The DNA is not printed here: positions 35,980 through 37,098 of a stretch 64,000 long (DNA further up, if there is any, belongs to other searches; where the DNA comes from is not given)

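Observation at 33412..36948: NMNAT-like nucleotidyltransferase fused in front of glutamine-dependent NAD synthetase (1178 aa)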

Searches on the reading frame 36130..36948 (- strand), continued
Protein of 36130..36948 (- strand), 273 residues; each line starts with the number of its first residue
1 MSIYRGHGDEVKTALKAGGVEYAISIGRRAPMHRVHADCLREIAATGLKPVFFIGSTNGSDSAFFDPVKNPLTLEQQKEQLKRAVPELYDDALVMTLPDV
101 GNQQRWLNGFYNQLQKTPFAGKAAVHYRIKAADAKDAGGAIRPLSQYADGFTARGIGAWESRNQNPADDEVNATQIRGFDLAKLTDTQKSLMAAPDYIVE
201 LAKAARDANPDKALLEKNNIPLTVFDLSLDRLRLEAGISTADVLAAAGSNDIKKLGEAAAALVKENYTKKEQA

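Call 33: search_protein_families(library=pfam, proteins=[P0104, P0106, P0113, P0135, P0143, P0149, P0153, P0167, P0168, P0170], max_evalue=0.001)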
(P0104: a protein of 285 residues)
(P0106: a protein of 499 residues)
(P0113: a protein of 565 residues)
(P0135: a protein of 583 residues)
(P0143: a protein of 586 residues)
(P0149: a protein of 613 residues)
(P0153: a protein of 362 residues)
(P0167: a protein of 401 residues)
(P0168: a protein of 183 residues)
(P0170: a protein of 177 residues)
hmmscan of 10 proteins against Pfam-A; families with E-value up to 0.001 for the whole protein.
P0104 (285 aa): 0 families

P0106 (499 aa): 1 family
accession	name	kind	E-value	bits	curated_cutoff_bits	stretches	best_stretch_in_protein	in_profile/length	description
PF13793.12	Pribosyltran_N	-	3.5e-18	66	25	1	338-414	42-117/117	N-terminal domain of ribose phosphate pyrophosphokinase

P0113 (565 aa): 1 family
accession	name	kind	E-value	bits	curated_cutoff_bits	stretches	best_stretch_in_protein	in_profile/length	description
PF00459.30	Inositol_P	-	3.1e-37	129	27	1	11-242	8-242/271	Inositol monophosphatase family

P0135 (583 aa): 1 family
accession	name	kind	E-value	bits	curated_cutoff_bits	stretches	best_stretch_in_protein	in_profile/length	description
PF01467.32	CTP_transf_like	-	0.00067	20.3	21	0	28-182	4-132/133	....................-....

P0143 (586 aa): 5 families
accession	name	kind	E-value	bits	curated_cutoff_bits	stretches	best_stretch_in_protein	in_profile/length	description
PF13489.12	Methyltransf_23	-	1.9e-06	28.2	27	1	328-461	4-95/164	Methyltransferase domain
PF13649.12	Methyltransf_25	-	3.4e-06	28.1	27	1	349-407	1-57/97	Methyltransferase domain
PF08242.18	Methyltransf_12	-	2.2e-05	25.5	30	1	350-434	1-79/98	Methyltransferase domain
PF13847.12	Methyltransf_31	-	0.00022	21.4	27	0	345-395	3-54/145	Methyltransferase domain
PF08241.18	Methyltransf_11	-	0.00093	20.2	21.2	0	350-393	1-42/95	Methyltransferase domain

P0149 (613 aa): 3 families
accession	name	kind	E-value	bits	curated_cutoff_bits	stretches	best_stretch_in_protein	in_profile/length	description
PF13489.12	Methyltransf_23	-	4e-07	30.4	27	1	317-387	1-70/164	Methyltransferase domain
PF08242.18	Methyltransf_12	-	3.1e-05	25.1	30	1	342-416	1-74/98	Methyltransferase domain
PF13649.12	Methyltransf_25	-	3.4e-05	24.9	27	1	341-434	1-87/97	Methyltransferase domain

P0153 (362 aa): 0 families

P0167 (401 aa): 3 families
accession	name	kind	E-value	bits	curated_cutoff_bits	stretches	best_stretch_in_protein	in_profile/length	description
PF20143.4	NAD_kinase_C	-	1.5e-06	28.4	23.7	1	276-378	10-115/126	ATP-NAD kinase C-terminal domain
PF01467.32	CTP_transf_like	-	5e-06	27.2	21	1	8-71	1-64/133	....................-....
PF01513.26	NAD_kinase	-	0.00099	19.9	25.5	0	207-244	75-112/130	ATP-NAD kinase N-terminal domain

P0168 (183 aa): 1 family
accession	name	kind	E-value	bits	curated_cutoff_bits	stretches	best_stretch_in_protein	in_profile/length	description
PF01467.32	CTP_transf_like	-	1.1e-12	48.8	21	1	8-160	1-132/133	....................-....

P0170 (177 aa): 2 families
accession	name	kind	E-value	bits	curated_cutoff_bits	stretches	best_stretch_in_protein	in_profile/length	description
PF01467.32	CTP_transf_like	-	1.6e-09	38.5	21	1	6-152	2-132/133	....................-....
PF08218.17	Citrate_ly_lig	-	0.0002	21.5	20.9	0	6-58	4-52/182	Citrate lyase ligase C-terminal domain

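Call 38: search_protein_families(library=ncbifam, proteins=[P0168, P0170, P0172, P0178, P0181, P0104, P0120, P0113, P0180, P0186], max_evalue=0.001)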
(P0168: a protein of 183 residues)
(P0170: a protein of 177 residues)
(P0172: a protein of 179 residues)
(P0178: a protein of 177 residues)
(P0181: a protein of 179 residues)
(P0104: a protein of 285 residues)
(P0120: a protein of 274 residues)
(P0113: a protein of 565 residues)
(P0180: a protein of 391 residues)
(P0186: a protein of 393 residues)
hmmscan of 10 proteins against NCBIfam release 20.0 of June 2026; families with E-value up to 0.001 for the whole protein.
P0168 (183 aa): 16 families
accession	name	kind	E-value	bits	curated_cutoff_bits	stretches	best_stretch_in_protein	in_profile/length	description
NF002243.0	PRK01153.1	subfamily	3.7e-15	55.9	127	1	7-90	3-89/175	nicotinamide-nucleotide adenylyltransferase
TIGR01527.1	arch_NMN_Atrans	equivalog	2.5e-13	49.9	181.2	1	7-86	2-84/167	nicotinamide-nucleotide adenylyltransferase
NF003791.0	PRK05379.2-3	equivalog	2.1e-12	46.9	409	1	3-108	4-113/340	bifunctional nicotinamide-nucleotide adenylyltransferase/Nudix hydroxylase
NF003786.0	PRK05379.1-2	equivalog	4.1e-12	46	397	1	8-106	18-113/354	bifunctional nicotinamide-nucleotide adenylyltransferase/Nudix hydroxylase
NF010365.0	PRK13793.1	equivalog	4.5e-11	42.7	198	1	7-97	7-98/196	nicotinate-nicotinamide nucleotide adenylyltransferase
NF003790.0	PRK05379.2-2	equivalog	5.9e-08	32.2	403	1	3-100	18-119/354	bifunctional nicotinamide mononucleotide adenylyltransferase/ADP-ribose pyrophosphatase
NF003787.0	PRK05379.1-4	equivalog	7.2e-08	31.8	449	1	8-110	13-121/346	bifunctional nicotinamide-nucleotide adenylyltransferase/Nudix hydroxylase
TIGR00125.1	cyt_tran_rel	domain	3.3e-07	30.4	27.7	1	7-63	2-58/65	adenylyltransferase/cytidyltransferase family protein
TIGR00482.1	TIGR00482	equivalog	3.9e-07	30.3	112.45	1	8-78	1-71/194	nicotinate (nicotinamide) nucleotide adenylyltransferase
NF003788.0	PRK05379.1-5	equivalog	4.1e-07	29.6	354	1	8-76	9-76/351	bifunctional nicotinamide-nucleotide adenylyltransferase/Nudix hydroxylase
NF003785.0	PRK05379.1-1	equivalog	6.7e-07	28.8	418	1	8-62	6-59/347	bifunctional nicotinamide-nucleotide adenylyltransferase/Nudix hydroxylase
NF000841.0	PRK00071.1-4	equivalog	5.6e-06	26.3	197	1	3-70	6-74/194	nicotinate-nucleotide adenylyltransferase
NF003789.0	PRK05379.2-1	equivalog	5.9e-06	25.5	355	1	7-67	10-69/312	bifunctional nicotinamide mononucleotide adenylyltransferase/ADP-ribose pyrophosphatase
TIGR01526.1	nadR_NMN_Atrans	equivalog_domain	1.4e-05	24.5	341.15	1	5-72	2-68/325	nicotinamide-nucleotide adenylyltransferase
NF000840.1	PRK00071.1-3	equivalog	0.00017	21.2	150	1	2-82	4-84/201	nicotinate-nucleotide adenylyltransferase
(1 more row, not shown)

P0170 (177 aa): 13 families
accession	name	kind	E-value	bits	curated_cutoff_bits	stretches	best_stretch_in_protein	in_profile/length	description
NF003786.0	PRK05379.1-2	equivalog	4e-14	52.6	397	1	2-152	15-157/354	bifunctional nicotinamide-nucleotide adenylyltransferase/Nudix hydroxylase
NF003785.0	PRK05379.1-1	equivalog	4.4e-14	52.4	418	1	4-169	5-180/347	bifunctional nicotinamide-nucleotide adenylyltransferase/Nudix hydroxylase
NF003791.0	PRK05379.2-3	equivalog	2.3e-12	46.8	409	1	2-100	6-111/340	bifunctional nicotinamide-nucleotide adenylyltransferase/Nudix hydroxylase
NF002243.0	PRK01153.1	subfamily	3e-12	46.5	127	1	4-152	3-134/175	nicotinamide-nucleotide adenylyltransferase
TIGR01527.1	arch_NMN_Atrans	equivalog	3.3e-11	43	181.2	1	4-153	2-134/167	nicotinamide-nucleotide adenylyltransferase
NF003788.0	PRK05379.1-5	equivalog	2.3e-10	40.3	354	1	2-116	6-127/351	bifunctional nicotinamide-nucleotide adenylyltransferase/Nudix hydroxylase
TIGR00125.1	cyt_tran_rel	domain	6e-09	36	27.7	1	4-59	2-56/65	adenylyltransferase/cytidyltransferase family protein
NF003787.0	PRK05379.1-4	equivalog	9.3e-09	34.7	449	1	5-83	13-94/346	bifunctional nicotinamide-nucleotide adenylyltransferase/Nudix hydroxylase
NF003790.0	PRK05379.2-2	equivalog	1.6e-08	34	403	1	2-102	20-129/354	bifunctional nicotinamide mononucleotide adenylyltransferase/ADP-ribose pyrophosphatase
TIGR01526.1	nadR_NMN_Atrans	equivalog_domain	7e-07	28.8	341.15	1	1-164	1-156/325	nicotinamide-nucleotide adenylyltransferase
NF010365.0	PRK13793.1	equivalog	3.1e-06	26.9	198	1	2-61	5-65/196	nicotinate-nicotinamide nucleotide adenylyltransferase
NF003789.0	PRK05379.2-1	equivalog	1.3e-05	24.3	355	1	5-78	11-92/312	bifunctional nicotinamide mononucleotide adenylyltransferase/ADP-ribose pyrophosphatase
TIGR00482.1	TIGR00482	equivalog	0.00064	19.8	112.45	0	7-62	3-61/194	nicotinate (nicotinamide) nucleotide adenylyltransferase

P0172 (179 aa): 14 families
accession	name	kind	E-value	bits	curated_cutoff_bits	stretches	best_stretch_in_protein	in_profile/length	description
NF002243.0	PRK01153.1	subfamily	1.8e-12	47.2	127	1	5-92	3-94/175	nicotinamide-nucleotide adenylyltransferase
TIGR01527.1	arch_NMN_Atrans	equivalog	4.3e-10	39.4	181.2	1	5-67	2-63/167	nicotinamide-nucleotide adenylyltransferase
NF003786.0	PRK05379.1-2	equivalog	1.1e-09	38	397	1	4-96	16-111/354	bifunctional nicotinamide-nucleotide adenylyltransferase/Nudix hydroxylase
NF003791.0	PRK05379.2-3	equivalog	1.6e-09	37.4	409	1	3-64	6-66/340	bifunctional nicotinamide-nucleotide adenylyltransferase/Nudix hydroxylase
NF003787.0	PRK05379.1-4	equivalog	1.2e-08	34.4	449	1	7-62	14-68/346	bifunctional nicotinamide-nucleotide adenylyltransferase/Nudix hydroxylase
NF003788.0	PRK05379.1-5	equivalog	2.3e-08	33.7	354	1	3-95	6-97/351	bifunctional nicotinamide-nucleotide adenylyltransferase/Nudix hydroxylase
NF010365.0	PRK13793.1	equivalog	2.6e-08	33.7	198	1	3-64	5-65/196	nicotinate-nicotinamide nucleotide adenylyltransferase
TIGR01526.1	nadR_NMN_Atrans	equivalog_domain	3.5e-08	33.1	341.15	1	2-111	1-114/325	nicotinamide-nucleotide adenylyltransferase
NF003785.0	PRK05379.1-1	equivalog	7e-08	32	418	1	3-61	3-60/347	bifunctional nicotinamide-nucleotide adenylyltransferase/Nudix hydroxylase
TIGR00125.1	cyt_tran_rel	domain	3.5e-07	30.3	27.7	1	5-50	2-47/65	adenylyltransferase/cytidyltransferase family protein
NF003790.0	PRK05379.2-2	equivalog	7.5e-07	28.5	403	1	2-59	19-75/354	bifunctional nicotinamide mononucleotide adenylyltransferase/ADP-ribose pyrophosphatase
TIGR00482.1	TIGR00482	equivalog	0.00012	22.2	112.45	0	6-75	1-71/194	nicotinate (nicotinamide) nucleotide adenylyltransferase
NF003789.0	PRK05379.2-1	equivalog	0.00017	20.7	355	1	6-63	11-67/312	bifunctional nicotinamide mononucleotide adenylyltransferase/ADP-ribose pyrophosphatase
NF005988.0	PRK08099.1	equivalog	0.00018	20.7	201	1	1-95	63-163/411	multifunctional transcriptional regulator/nicotinamide-nucleotide adenylyltransferase/ribosylnicotinamide kinase NadR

P0178 (177 aa): 10 families
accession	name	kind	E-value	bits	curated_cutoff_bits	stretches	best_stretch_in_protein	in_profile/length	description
NF002243.0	PRK01153.1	subfamily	2e-12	47.1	127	1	5-97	3-100/175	nicotinamide-nucleotide adenylyltransferase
TIGR01527.1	arch_NMN_Atrans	equivalog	1.9e-10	40.5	181.2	1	5-108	2-110/167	nicotinamide-nucleotide adenylyltransferase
TIGR01526.1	nadR_NMN_Atrans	equivalog_domain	3.9e-08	32.9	341.15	1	3-155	2-145/325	nicotinamide-nucleotide adenylyltransferase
NF003786.0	PRK05379.1-2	equivalog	3e-07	30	397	1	7-89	19-105/354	bifunctional nicotinamide-nucleotide adenylyltransferase/Nudix hydroxylase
NF003791.0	PRK05379.2-3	equivalog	2e-06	27.3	409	1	3-79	6-87/340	bifunctional nicotinamide-nucleotide adenylyltransferase/Nudix hydroxylase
NF003785.0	PRK05379.1-1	equivalog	8.2e-06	25.2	418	1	6-54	6-54/347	bifunctional nicotinamide-nucleotide adenylyltransferase/Nudix hydroxylase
TIGR00125.1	cyt_tran_rel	domain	2.9e-05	24.2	27.7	1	5-44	2-41/65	adenylyltransferase/cytidyltransferase family protein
NF003788.0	PRK05379.1-5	equivalog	0.00034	20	354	1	4-57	7-60/351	bifunctional nicotinamide-nucleotide adenylyltransferase/Nudix hydroxylase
NF003790.0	PRK05379.2-2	equivalog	0.0004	19.6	403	1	2-52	19-69/354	bifunctional nicotinamide mononucleotide adenylyltransferase/ADP-ribose pyrophosphatase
TIGR00482.1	TIGR00482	equivalog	0.00098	19.2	112.45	0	8-76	3-73/194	nicotinate (nicotinamide) nucleotide adenylyltransferase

P0181 (179 aa): 14 families
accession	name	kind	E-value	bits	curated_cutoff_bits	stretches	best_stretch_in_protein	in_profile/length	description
NF002243.0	PRK01153.1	subfamily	1.6e-15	57.1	127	1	5-61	3-59/175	nicotinamide-nucleotide adenylyltransferase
NF003786.0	PRK05379.1-2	equivalog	1.9e-13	50.4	397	1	3-114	15-134/354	bifunctional nicotinamide-nucleotide adenylyltransferase/Nudix hydroxylase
TIGR01527.1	arch_NMN_Atrans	equivalog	2.1e-13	50.1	181.2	1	5-155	2-134/167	nicotinamide-nucleotide adenylyltransferase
NF003788.0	PRK05379.1-5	equivalog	1.1e-10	41.4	354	1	3-108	6-119/351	bifunctional nicotinamide-nucleotide adenylyltransferase/Nudix hydroxylase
NF010365.0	PRK13793.1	equivalog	1.2e-10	41.4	198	1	3-174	5-178/196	nicotinate-nicotinamide nucleotide adenylyltransferase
NF003791.0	PRK05379.2-3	equivalog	6.1e-10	38.8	409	1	3-63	6-66/340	bifunctional nicotinamide-nucleotide adenylyltransferase/Nudix hydroxylase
TIGR00125.1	cyt_tran_rel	domain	4.8e-09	36.3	27.7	1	5-58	2-55/65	adenylyltransferase/cytidyltransferase family protein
TIGR01526.1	nadR_NMN_Atrans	equivalog_domain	5e-08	32.6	341.15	1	3-111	2-116/325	nicotinamide-nucleotide adenylyltransferase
NF004162.0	PRK05627.1-5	equivalog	1.3e-07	31.3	241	1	6-154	17-164/304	bifunctional riboflavin kinase/FAD synthetase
NF003790.0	PRK05379.2-2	equivalog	1.5e-07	30.9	403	1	4-60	21-77/354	bifunctional nicotinamide mononucleotide adenylyltransferase/ADP-ribose pyrophosphatase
NF003789.0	PRK05379.2-1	equivalog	5.5e-07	28.9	355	1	6-60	11-65/312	bifunctional nicotinamide mononucleotide adenylyltransferase/ADP-ribose pyrophosphatase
NF003787.0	PRK05379.1-4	equivalog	3e-06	26.4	449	1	6-111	13-124/346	bifunctional nicotinamide-nucleotide adenylyltransferase/Nudix hydroxylase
NF003785.0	PRK05379.1-1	equivalog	4.3e-05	22.8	418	1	4-60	4-60/347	bifunctional nicotinamide-nucleotide adenylyltransferase/Nudix hydroxylase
TIGR00482.1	TIGR00482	equivalog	0.00097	19.2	112.45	0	7-60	2-57/194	nicotinate (nicotinamide) nucleotide adenylyltransferase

P0104 (285 aa): 4 families
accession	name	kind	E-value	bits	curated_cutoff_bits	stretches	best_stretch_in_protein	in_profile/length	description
NF003788.0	PRK05379.1-5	equivalog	3.3e-05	23.4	354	1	21-130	6-111/351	bifunctional nicotinamide-nucleotide adenylyltransferase/Nudix hydroxylase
NF003786.0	PRK05379.1-2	equivalog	4.6e-05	22.8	397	1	19-121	13-112/354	bifunctional nicotinamide-nucleotide adenylyltransferase/Nudix hydroxylase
NF003787.0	PRK05379.1-4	equivalog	0.0002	20.4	449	1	25-216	14-186/346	bifunctional nicotinamide-nucleotide adenylyltransferase/Nudix hydroxylase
NF002243.0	PRK01153.1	subfamily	0.00022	20.8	127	1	23-107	3-85/175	nicotinamide-nucleotide adenylyltransferase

P0120 (274 aa): 4 families
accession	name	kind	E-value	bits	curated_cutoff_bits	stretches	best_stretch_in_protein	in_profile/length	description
NF003786.0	PRK05379.1-2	equivalog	5.7e-05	22.5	397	1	19-121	14-106/354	bifunctional nicotinamide-nucleotide adenylyltransferase/Nudix hydroxylase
NF002243.0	PRK01153.1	subfamily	0.00015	21.4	127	1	22-60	3-41/175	nicotinamide-nucleotide adenylyltransferase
TIGR01527.1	arch_NMN_Atrans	equivalog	0.00046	19.8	181.2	0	23-116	3-87/167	nicotinamide-nucleotide adenylyltransferase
NF003791.0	PRK05379.2-3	equivalog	0.00066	19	409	1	20-61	6-47/340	bifunctional nicotinamide-nucleotide adenylyltransferase/Nudix hydroxylase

P0113 (565 aa): 13 families
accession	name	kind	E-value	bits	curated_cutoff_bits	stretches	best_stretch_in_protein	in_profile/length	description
TIGR02067.1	his_9_HisN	equivalog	2.4e-30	105.9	275.15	1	26-235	20-221/252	histidinol-phosphatase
TIGR01331.1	bisphos_cysQ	equivalog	1.3e-22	80.7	228.8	1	9-242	2-231/250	3'(2'),5'-bisphosphate nucleotidase CysQ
NF009321.0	PRK12676.1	equivalog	4.4e-20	71.8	264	1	21-235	23-226/264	bifunctional fructose-bisphosphatase/inositol-phosphate phosphatase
NF008182.0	PRK10931.1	equivalog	2.4e-14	53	379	1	26-247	21-232/246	3'(2'),5'-bisphosphate nucleotidase CysQ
NF008027.1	PRK10757.1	equivalog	3.2e-13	49.2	332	1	36-233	34-225/267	inositol-1-monophosphatase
NF003789.0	PRK05379.2-1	equivalog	8.1e-12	44.7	355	1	299-404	10-109/312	bifunctional nicotinamide mononucleotide adenylyltransferase/ADP-ribose pyrophosphatase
NF002243.0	PRK01153.1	subfamily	6.7e-09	35.6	127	1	299-391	3-90/175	nicotinamide-nucleotide adenylyltransferase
NF003790.0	PRK05379.2-2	equivalog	4.1e-08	32.7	403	1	297-391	20-110/354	bifunctional nicotinamide mononucleotide adenylyltransferase/ADP-ribose pyrophosphatase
TIGR01527.1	arch_NMN_Atrans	equivalog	1.8e-05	24.4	181.2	1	299-390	2-88/167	nicotinamide-nucleotide adenylyltransferase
NF010678.0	PRK14076.1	equivalog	2.4e-05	23.4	493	0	65-236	66-249/570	bifunctional NADP phosphatase/NAD kinase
NF003786.0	PRK05379.1-2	equivalog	5.5e-05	22.5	397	1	293-363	11-76/354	bifunctional nicotinamide-nucleotide adenylyltransferase/Nudix hydroxylase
NF003791.0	PRK05379.2-3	equivalog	6e-05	22.4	409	1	297-408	6-112/340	bifunctional nicotinamide-nucleotide adenylyltransferase/Nudix hydroxylase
TIGR01330.1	bisphos_HAL2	equivalog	8.6e-05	21.5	267.05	0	80-160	137-216/359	3'(2'),5'-bisphosphate nucleotidase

P0180 (391 aa): 14 families
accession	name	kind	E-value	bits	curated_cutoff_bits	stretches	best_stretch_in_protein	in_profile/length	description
TIGR00152.1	TIGR00152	equivalog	1.1e-26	93.9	65.55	1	207-383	4-188/188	dephospho-CoA kinase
NF002879.0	PRK03333.1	equivalog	4.9e-13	48.9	215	1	207-382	6-187/395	dephospho-CoA kinase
NF002243.0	PRK01153.1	subfamily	3e-11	43.2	127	1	20-108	3-95/175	nicotinamide-nucleotide adenylyltransferase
NF003791.0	PRK05379.2-3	equivalog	3.3e-11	43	409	1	15-126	3-117/340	bifunctional nicotinamide-nucleotide adenylyltransferase/Nudix hydroxylase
TIGR01526.1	nadR_NMN_Atrans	equivalog_domain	1.5e-10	40.9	341.15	1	19-136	3-125/325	nicotinamide-nucleotide adenylyltransferase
NF003786.0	PRK05379.1-2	equivalog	3.2e-10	39.7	397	1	17-106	14-106/354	bifunctional nicotinamide-nucleotide adenylyltransferase/Nudix hydroxylase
NF003785.0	PRK05379.1-1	equivalog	6.3e-10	38.8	418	1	20-122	5-112/347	bifunctional nicotinamide-nucleotide adenylyltransferase/Nudix hydroxylase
NF010365.0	PRK13793.1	equivalog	2.2e-08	34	198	1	19-125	6-114/196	nicotinate-nicotinamide nucleotide adenylyltransferase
TIGR01527.1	arch_NMN_Atrans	equivalog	2.2e-08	33.8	181.2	1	20-105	2-91/167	nicotinamide-nucleotide adenylyltransferase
NF003787.0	PRK05379.1-4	equivalog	7e-07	28.5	449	1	21-78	13-71/346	bifunctional nicotinamide-nucleotide adenylyltransferase/Nudix hydroxylase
TIGR00125.1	cyt_tran_rel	domain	1.8e-06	28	27.7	1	20-66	2-50/65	adenylyltransferase/cytidyltransferase family protein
NF003790.0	PRK05379.2-2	equivalog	1.3e-05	24.5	403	1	15-123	17-130/354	bifunctional nicotinamide mononucleotide adenylyltransferase/ADP-ribose pyrophosphatase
NF003789.0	PRK05379.2-1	equivalog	4.6e-05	22.5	355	1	18-108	8-102/312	bifunctional nicotinamide mononucleotide adenylyltransferase/ADP-ribose pyrophosphatase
NF003788.0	PRK05379.1-5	equivalog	0.00044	19.6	354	1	18-78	6-67/351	bifunctional nicotinamide-nucleotide adenylyltransferase/Nudix hydroxylase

P0186 (393 aa): 26 families (the best 25 are shown)
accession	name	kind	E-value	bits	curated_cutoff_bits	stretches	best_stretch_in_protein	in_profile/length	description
NF003406.0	PRK04761.1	equivalog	3e-19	69.2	211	1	193-378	35-237/257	NAD kinase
NF003424.0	PRK04885.1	equivalog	2.7e-16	59.6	220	1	182-388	23-253/265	NAD kinase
NF002521.0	PRK01911.1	equivalog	5.7e-16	58.8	309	1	165-388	34-277/292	NAD kinase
NF010679.0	PRK14077.1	equivalog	2.5e-14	53.3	343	1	188-379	58-267/287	NAD(+) kinase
NF010677.0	PRK14075.1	equivalog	2e-11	43.9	260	1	161-380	15-235/257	NAD(+) kinase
NF002731.0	PRK02645.1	equivalog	2e-10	40.5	312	1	245-380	120-274/305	NAD(+) kinase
NF001838.0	PRK00561.1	equivalog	3.1e-10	39.9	265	1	197-315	36-162/259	NAD(+) kinase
NF010678.0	PRK14076.1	equivalog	4.9e-10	38.9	493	1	156-377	320-551/570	bifunctional NADP phosphatase/NAD kinase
NF002306.0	PRK01231.1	equivalog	2e-09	37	316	1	191-372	63-266/299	NAD(+) kinase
NF003786.0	PRK05379.1-2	equivalog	2.7e-09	36.7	397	1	5-104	15-124/354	bifunctional nicotinamide-nucleotide adenylyltransferase/Nudix hydroxylase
NF002255.0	PRK01185.1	subfamily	3.1e-09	36.3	304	1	196-379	54-250/271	NAD(+) kinase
NF002892.0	PRK03372.1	equivalog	5.9e-09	35.7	299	1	186-381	61-278/312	NAD kinase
NF010365.0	PRK13793.1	equivalog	6.4e-09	35.7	198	1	5-109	5-114/196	nicotinate-nicotinamide nucleotide adenylyltransferase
NF003391.0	PRK04539.1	equivalog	1.1e-08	34.5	470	1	189-379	63-273/296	inorganic polyphosphate/ATP-NAD kinase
NF002902.0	PRK03501.1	equivalog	2e-08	33.9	219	1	194-315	41-176/266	NAD kinase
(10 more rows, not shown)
